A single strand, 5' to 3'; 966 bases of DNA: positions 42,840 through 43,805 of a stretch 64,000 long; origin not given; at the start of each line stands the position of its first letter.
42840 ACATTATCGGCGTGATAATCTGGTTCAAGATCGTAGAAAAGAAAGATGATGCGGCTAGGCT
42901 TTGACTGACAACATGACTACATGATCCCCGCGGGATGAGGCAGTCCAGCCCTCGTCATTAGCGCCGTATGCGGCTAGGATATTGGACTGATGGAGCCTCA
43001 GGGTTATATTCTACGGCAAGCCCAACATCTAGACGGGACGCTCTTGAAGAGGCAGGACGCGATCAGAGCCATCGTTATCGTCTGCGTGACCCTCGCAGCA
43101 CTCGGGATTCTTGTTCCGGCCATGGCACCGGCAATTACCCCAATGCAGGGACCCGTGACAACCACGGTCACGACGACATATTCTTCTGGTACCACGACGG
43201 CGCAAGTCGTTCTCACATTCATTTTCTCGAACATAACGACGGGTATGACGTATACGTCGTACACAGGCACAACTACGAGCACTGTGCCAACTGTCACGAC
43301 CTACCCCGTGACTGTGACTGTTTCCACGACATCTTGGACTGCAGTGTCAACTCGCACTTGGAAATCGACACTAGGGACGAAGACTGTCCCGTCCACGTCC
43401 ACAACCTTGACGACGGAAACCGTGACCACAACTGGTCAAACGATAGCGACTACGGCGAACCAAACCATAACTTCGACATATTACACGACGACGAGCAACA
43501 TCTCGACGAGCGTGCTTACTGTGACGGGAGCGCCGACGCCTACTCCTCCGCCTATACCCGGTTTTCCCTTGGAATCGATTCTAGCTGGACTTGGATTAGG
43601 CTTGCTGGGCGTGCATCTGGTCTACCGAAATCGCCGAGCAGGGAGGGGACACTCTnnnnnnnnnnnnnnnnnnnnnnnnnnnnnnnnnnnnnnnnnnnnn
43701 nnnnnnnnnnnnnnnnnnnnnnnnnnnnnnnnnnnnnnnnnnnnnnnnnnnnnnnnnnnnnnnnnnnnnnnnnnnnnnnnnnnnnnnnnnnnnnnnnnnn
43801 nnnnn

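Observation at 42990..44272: Recent tandem duplication of a Thr-rich, PGF-CTERM-anchored surface protein gene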

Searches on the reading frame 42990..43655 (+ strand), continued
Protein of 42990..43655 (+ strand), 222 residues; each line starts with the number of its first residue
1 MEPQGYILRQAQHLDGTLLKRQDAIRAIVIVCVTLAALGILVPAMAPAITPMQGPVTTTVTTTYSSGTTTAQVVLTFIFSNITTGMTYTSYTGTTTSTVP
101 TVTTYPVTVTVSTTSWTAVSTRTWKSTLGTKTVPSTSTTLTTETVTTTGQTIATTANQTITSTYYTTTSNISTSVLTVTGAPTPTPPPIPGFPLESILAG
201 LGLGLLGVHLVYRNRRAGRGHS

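Call 43: search_protein_families(library=ncbifam, proteins=[L013:10111-10791:-, L014:10115-10765:-, L012:12069-12671:-, L012:13024-13911:-, L010:9724-10188:-, L013:8960-9535:-], max_evalue=0.1)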
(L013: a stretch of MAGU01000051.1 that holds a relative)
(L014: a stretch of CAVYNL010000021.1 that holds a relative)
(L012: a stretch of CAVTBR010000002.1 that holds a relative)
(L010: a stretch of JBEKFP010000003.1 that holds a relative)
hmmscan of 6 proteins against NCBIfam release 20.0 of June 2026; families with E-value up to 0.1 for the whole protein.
L013:10111-10791:- (226 aa): 14 families
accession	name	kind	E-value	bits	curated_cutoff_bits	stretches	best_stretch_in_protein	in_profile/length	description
NF045528.1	heimosortase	equivalog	1.1e-14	54.9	130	2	119-206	85-179/199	heimdallarchaeosortase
NF041736.1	archaeo_artH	equivalog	5.2e-12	46.2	200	1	116-214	81-185/202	archaeosortase H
TIGR04178.1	exo_archaeo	signature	3.8e-09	36.7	23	1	121-210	2-95/97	exosortase/archaeosortase family protein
NF046081.1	exosort_XrtX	exception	3.7e-08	33.4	170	1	87-171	36-123/168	exosortase X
TIGR04125.1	exosort_PGF_TRM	exception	2e-06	27.4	75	1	69-213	81-252/271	archaeosortase A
TIGR04177.1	exosort_XrtH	exception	2.5e-06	27.6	86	1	92-200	36-145/158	exosortase H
TIGR04124.1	archaeo_artE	exception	1.3e-05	25.3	95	1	119-201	62-142/153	archaeosortase family protein ArtE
TIGR04144.1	archaeo_VPXXXP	exception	0.00056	19.9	150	1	80-202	22-147/156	archaeosortase B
TIGR03110.1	exosort_Gpos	exception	0.0017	18.3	102.75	1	120-201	88-170/187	exosortase family protein XrtG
TIGR04128.1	exoso_Fjoh_1448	exception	0.0018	18.5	90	1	120-171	83-133/174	exosortase family protein XrtF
NF046083.1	exosort_XrtY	exception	0.0077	16.1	160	1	118-171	81-133/168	exosortase Y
NF038142.1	exosort_XrtW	exception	0.018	13.4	425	1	88-171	139-225/494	exosortase W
TIGR03763.1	cyanoexo_CrtA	exception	0.02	14.4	150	1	89-172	134-220/260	cyanoexosortase A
TIGR04293.1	archaeo_artF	exception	0.026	14.5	150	1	119-203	65-151/166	archaeosortase family protein ArtF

L014:10115-10765:- (216 aa): 15 families
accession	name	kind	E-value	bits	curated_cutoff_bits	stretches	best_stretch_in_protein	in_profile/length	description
NF041736.1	archaeo_artH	equivalog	1e-15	58.3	200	1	53-203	16-184/202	archaeosortase H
NF045528.1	heimosortase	equivalog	1.2e-15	58.1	130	2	106-196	82-179/199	heimdallarchaeosortase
TIGR04178.1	exo_archaeo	signature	1.8e-09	37.8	23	1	111-201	2-96/97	exosortase/archaeosortase family protein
TIGR04125.1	exosort_PGF_TRM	exception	1.9e-09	37.4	75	1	76-206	104-255/271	archaeosortase A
TIGR04124.1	archaeo_artE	exception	2.2e-06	27.8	95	1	63-183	14-134/153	archaeosortase family protein ArtE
NF046081.1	exosort_XrtX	exception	2.4e-06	27.6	170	1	76-167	35-130/168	exosortase X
TIGR04177.1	exosort_XrtH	exception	1.1e-05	25.5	86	1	78-193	32-148/158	exosortase H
TIGR03763.1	cyanoexo_CrtA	exception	1.1e-05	25.1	150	1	64-163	114-221/260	cyanoexosortase A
TIGR04144.1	archaeo_VPXXXP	exception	0.00019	21.4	150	1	64-193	16-148/156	archaeosortase B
TIGR03110.1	exosort_Gpos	exception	0.00039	20.4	102.75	1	109-194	87-173/187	exosortase family protein XrtG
TIGR04175.1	archaeo_artD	exception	0.00041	20.4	125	1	63-192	6-142/150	archaeosortase D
NF033505.2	paceosortase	exception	0.0036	17.4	80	1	66-196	14-144/167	pacearchaeosortase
NF038142.1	exosort_XrtW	exception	0.007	14.8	425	1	77-161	138-225/494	exosortase W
NF033464.1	cyanoexo_CrtC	exception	0.014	15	225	1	63-161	134-235/278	cyanoexosortase C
TIGR04128.1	exoso_Fjoh_1448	exception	0.015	15.5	90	1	99-167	74-139/174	exosortase family protein XrtF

L012:12069-12671:- (200 aa): 1 family
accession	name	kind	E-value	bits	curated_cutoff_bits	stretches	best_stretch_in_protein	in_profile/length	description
TIGR00894.1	2A0114euk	subfamily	0.0046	15.5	626.45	1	101-154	175-228/465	Na(+)-dependent inorganic phosphate cotransporter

L012:13024-13911:- (295 aa): 2 families
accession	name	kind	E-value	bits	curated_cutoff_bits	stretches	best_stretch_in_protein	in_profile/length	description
NF045694.1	seleno_TsoB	exception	6.1e-05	21.3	805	1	7-184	176-361/572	rhodanese/DsbD fusion-like selenoprotein TsoB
NF001419.0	PRK00293.1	subfamily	0.0019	16.8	330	1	118-181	287-351/574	protein-disulfide reductase DsbD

L010:9724-10188:- (154 aa): 0 families

L013:8960-9535:- (191 aa): 0 families
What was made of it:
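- Closest known: Archaeosortase H. Same: Both sortases pass the general exosortase/archaeosortase signature TIGR04178 (call 43).
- For the L013 and L014 genes, the TIGR04178 signature scores 36.7 and 37.8 bits (cutoff 23) (call 43).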

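Call 44: find_homologous_proteins(query=L014:10118-10765:-, max_evalue=0.00001)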
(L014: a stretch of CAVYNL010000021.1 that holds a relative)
Query L014:10118-10765:- (216 aa): 248 proteins with E <= 0.00001 among 694 candidates; the best 120 are listed.
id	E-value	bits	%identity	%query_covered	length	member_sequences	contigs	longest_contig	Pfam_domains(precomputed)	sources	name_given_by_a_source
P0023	1.8e-129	448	100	97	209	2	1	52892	PF09721.16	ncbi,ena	-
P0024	1.3e-120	419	91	97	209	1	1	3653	PF09721.16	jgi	jgi:exosortase/archaeosortase family protein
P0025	1.4e-120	419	93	97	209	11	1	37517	PF09721.16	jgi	jgi:exosortase/archaeosortase family protein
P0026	6.9e-120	416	91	97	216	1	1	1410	PF09721.16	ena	-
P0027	1.6e-118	412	88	100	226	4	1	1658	PF09721.16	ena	-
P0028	1.7e-118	412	92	97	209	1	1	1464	PF09721.16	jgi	jgi:exosortase/archaeosortase family protein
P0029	2.7e-116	405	90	97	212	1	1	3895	PF09721.16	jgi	jgi:exosortase/archaeosortase family protein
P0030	1.3e-115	402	89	97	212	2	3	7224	PF09721.16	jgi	jgi:exosortase/archaeosortase family protein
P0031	3.5e-113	394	87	100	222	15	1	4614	PF09721.16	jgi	jgi:exosortase/archaeosortase family protein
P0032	1.0e-112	393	87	97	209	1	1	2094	PF09721.16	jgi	jgi:exosortase/archaeosortase family protein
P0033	2.7e-112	392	86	96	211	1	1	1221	PF09721.16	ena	-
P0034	1.5e-111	389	86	99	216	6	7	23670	PF09721.16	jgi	jgi:exosortase/archaeosortase family protein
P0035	2.4e-111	388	86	97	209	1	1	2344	PF09721.16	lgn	-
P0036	3.6e-111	388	86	97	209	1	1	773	PF09721.16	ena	-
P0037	1.8e-110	386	85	97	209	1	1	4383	PF09721.16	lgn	-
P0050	2.1e-100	353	77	96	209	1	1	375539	PF09721.16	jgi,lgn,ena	-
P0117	4.5e-83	296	80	84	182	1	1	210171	PF09721.16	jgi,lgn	jgi:exosortase/archaeosortase family protein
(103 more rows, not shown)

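Call 45: search_protein_representatives(alignment_id=A4)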
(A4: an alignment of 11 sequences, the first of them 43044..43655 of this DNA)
Query: 11 sequences, 205 profile positions. Proteins with E-value up to 0.001 (for the whole library): 92; up to 1e-10: 7; up to 1e-30: 2. The best 92 are listed.
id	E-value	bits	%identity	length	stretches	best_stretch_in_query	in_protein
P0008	1.4e-86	305.8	-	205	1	1-204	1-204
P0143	1.4e-66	240.5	-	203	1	1-204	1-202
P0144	7.8e-25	104.2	-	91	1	115-200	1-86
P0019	3.2e-24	102.2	-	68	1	139-204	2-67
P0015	2.2e-20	89.7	-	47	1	157-202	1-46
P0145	1.5e-12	64.1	-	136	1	146-202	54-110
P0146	3.9e-12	62.8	-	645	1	142-204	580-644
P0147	2.7e-09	53.4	-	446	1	76-199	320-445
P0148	4.5e-09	52.7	-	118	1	151-198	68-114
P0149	4.6e-09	52.7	-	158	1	100-198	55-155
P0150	5.5e-09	52.5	-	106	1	151-198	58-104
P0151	5.8e-09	52.4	-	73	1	135-201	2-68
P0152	6.0e-09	52.3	-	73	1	151-197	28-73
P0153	7.9e-08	48.7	-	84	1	132-197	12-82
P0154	1.1e-07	48.3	-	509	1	127-199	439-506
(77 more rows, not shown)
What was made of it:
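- Tried and rejected: The exhaustive profile search was more informative (call 45).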

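Call 46: find_encoding_contigs(protein=P0050, flank=6000, max_places=2)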
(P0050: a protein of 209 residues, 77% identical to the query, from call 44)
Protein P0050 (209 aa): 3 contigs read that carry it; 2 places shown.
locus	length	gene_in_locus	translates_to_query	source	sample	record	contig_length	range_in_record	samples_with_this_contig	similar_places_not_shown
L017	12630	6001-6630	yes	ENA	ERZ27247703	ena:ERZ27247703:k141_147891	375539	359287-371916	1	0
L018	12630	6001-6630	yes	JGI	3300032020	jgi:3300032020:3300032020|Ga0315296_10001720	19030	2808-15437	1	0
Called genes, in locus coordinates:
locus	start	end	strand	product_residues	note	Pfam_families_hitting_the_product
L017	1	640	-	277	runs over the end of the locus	PF01966:HD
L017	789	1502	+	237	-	PF03358:FMN_red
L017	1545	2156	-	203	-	PF00753:Lactamase_B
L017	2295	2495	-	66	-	-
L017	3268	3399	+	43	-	-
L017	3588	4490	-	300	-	PF00892:EamA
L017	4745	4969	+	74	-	-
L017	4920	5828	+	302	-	PF00248:Aldo_ket_red, PF13183:Fer4_8 (weak)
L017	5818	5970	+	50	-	-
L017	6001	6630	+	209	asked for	PF09721:Exosortase_EpsH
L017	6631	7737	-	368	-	-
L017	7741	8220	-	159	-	PF03994:DUF350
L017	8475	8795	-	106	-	-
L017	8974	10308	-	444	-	PF04055:Radical_SAM, PF13353:Fer4_12 (weak), PF13186:SPASM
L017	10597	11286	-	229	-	-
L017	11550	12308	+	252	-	PF02535:Zip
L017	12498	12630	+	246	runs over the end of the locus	PF18978:DUF5714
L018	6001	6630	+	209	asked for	PF09721:Exosortase_EpsH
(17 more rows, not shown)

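Call 47: find_encoding_contigs(protein=P0117, flank=6000, max_places=2)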
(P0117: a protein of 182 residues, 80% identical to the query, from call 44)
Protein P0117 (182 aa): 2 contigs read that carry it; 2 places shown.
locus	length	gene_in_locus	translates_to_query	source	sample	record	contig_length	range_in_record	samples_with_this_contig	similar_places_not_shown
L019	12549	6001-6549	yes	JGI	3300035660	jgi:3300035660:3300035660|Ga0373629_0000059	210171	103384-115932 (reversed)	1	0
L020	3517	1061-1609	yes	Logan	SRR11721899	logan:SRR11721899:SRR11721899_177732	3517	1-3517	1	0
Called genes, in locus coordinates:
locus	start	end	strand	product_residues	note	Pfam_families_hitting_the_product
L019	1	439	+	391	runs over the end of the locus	PF02754:CCG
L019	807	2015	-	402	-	PF00108:Thiolase_N, PF22691:Thiolase_C_1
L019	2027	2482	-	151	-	PF12172:zf-ChsH2 (weak), PF01796:OB_ChsH2_C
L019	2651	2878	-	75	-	PF00850:Hist_deacetyl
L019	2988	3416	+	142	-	PF13279:4HBT_2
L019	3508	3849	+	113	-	-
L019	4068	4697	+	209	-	PF02142:MGS, PF01808:AICARFT_IMPCHas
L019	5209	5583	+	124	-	-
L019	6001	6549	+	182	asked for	PF09721:Exosortase_EpsH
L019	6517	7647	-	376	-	-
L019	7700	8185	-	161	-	PF03994:DUF350 (faint)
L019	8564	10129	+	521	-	PF00206:Lyase_1, PF10415:FumaraseC_C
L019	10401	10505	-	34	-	-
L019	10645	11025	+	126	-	PF14464:Prok-JAB (weak)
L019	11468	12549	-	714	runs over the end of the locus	PF01835:MG2 (faint), PF02369:Big_1 (faint), PF13620:CarboxypepD_reg (faint), PF17789:MG4 (faint)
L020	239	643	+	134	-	-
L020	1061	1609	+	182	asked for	PF09721:Exosortase_EpsH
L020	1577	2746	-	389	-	-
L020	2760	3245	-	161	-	PF03994:DUF350 (faint)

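Call 50: find_related_loci(query=A5, collection=metagenome_contigs, flank=3000)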
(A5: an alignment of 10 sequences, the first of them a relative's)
Query A5 (209 aa) in metagenome_contigs; peptide patterns used: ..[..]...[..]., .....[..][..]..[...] (x = any residue, [..] = any of these).
327 stretches matched a pattern; 65 encode a relative of the query (tblastn E <= 1e-3); 65 distinct loci.
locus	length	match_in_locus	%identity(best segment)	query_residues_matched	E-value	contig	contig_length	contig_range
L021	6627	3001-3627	100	1-209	2e-138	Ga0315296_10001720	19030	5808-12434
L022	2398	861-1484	82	1-208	2e-118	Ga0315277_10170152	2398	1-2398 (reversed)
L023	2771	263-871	88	2-204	2e-109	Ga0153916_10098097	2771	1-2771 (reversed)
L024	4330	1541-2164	72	1-208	6e-102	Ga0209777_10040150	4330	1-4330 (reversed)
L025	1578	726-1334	74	6-208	2e-104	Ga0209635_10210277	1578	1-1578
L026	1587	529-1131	72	1-201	7e-104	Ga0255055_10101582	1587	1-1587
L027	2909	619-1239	71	1-207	7e-99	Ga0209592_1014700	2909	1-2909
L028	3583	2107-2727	71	1-207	1e-97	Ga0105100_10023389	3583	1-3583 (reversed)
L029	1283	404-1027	71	1-208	3e-104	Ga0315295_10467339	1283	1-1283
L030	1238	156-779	70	1-208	2e-103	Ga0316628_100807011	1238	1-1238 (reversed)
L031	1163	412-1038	70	1-208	2e-103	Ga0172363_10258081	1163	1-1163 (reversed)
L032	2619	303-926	68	1-208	6e-98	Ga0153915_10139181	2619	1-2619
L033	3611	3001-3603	71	1-201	2e-94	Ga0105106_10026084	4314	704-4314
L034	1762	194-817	75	1-208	6e-98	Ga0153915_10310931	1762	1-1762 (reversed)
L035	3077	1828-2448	67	1-207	5e-94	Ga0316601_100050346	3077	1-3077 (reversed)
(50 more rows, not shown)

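Call 63: search_protein_families(library=ncbifam, alignment_id=A7, max_evalue=0.01)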
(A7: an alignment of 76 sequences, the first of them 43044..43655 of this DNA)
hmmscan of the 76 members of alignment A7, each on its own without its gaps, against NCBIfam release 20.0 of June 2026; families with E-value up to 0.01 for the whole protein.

A. member 1, window:43044-43655:+ (204 aa): 0 families

B. families by the number of members that match (of 76 scanned): 30 families (the first 25 are shown)
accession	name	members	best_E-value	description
NF033507.3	Loki-CTERM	67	1.3e-07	Loki-CTERM sorting domain-containing protein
NF010237.0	PRK13684.1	7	1.6e-09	photosynthesis system II assembly factor Ycf48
TIGR03370.1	VPLPA-CTERM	3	0.0005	VPLPA-CTERM sorting domain-containing protein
NF000096.1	stregra_B_VgbB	2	4.8e-27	streptogramin B lyase Vgb(B)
NF000022.1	stregra_B_VgbA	2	3.1e-23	streptogramin B lyase Vgb(A)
TIGR04216.1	halo_surf_glyco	2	0.00021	HVO_2072 family ArtA-dependent S-layer glycoprotein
NF052345.1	S_layer_anammox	2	0.00022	Kustd1514 family S-layer glycoprotein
NF045529.2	Heimdall-CTERM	2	0.0032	Heimdall-CTERM domain-containing surface protein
TIGR03804.1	para_beta_helix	1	3.9e-32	parallel beta-helix repeat protein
TIGR04247.1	NosD_copper_fam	1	5.3e-32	nitrous oxide reductase family maturation protein NosD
TIGR03300.1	assembly_YfgL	1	1.2e-23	outer membrane protein assembly factor BamB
NF008351.0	PRK11138.1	1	5.2e-20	outer membrane protein assembly factor BamB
TIGR03075.1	PQQ_enz_alc_DH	1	2.7e-16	PQQ-dependent dehydrogenase, methanol/ethanol family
NF041766.1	choice_anch_U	1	4.6e-15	choice-of-anchor U domain-containing protein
TIGR04528.1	acido_non_PQQ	1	3.2e-13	acido-empty-quinoprotein group A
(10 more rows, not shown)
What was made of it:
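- On Loki-CTERM sorting domain (NF033507): 67 of 76 proteins with related tails match at E<=0.01 (call 63).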

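Call 76: search_protein_families(library=pfam, proteins=[L014:10118-10765:-], max_evalue=10)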
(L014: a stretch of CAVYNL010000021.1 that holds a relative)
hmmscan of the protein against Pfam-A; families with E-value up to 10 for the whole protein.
L014:10118-10765:- (216 aa): 5 families
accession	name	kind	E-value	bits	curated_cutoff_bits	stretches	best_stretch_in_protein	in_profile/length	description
PF09721.15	Exosortase_EpsH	-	0.00022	21.2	25.7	1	63-169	112-222/254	Transmembrane exosortase (Exosortase_EpsH)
PF06965.17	Na_H_antiport_1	-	0.013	14.8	23.5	1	80-177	123-214/374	Na+/H+ antiporter 1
PF14110.11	DUF4282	-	0.088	13.9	27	1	118-170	25-77/86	Domain of unknown function (DUF4282)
PF13239.11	2TM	-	0.78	10.3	24.8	1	137-176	13-42/79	2TM domain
PF23997.1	DUF7315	-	1.5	9.7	27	1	59-124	14-85/102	Domain of unknown function (DUF7315)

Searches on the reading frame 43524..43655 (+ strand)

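Call 23: search_protein_families(library=ncbifam, proteins=[window:43524-43655:+], max_evalue=10)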
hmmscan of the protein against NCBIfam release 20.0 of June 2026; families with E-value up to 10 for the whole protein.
seq(44 aa): 1 family
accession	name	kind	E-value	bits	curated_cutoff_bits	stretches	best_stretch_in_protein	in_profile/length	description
NF033507.3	Loki-CTERM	subfamily_domain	0.017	15.4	19.9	1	11-28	1-20/27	Loki-CTERM sorting domain-containing protein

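Call 76: search_protein_families(library=pfam, proteins=[window:43524-43655:+], max_evalue=10)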
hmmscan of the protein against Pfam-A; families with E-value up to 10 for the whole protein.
seq(44 aa): 1 family
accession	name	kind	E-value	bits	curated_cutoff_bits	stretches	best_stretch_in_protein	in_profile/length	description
PF10745.14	DUF2530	-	0.028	15.1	25.5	1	19-41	45-67/77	Protein of unknown function (DUF2530)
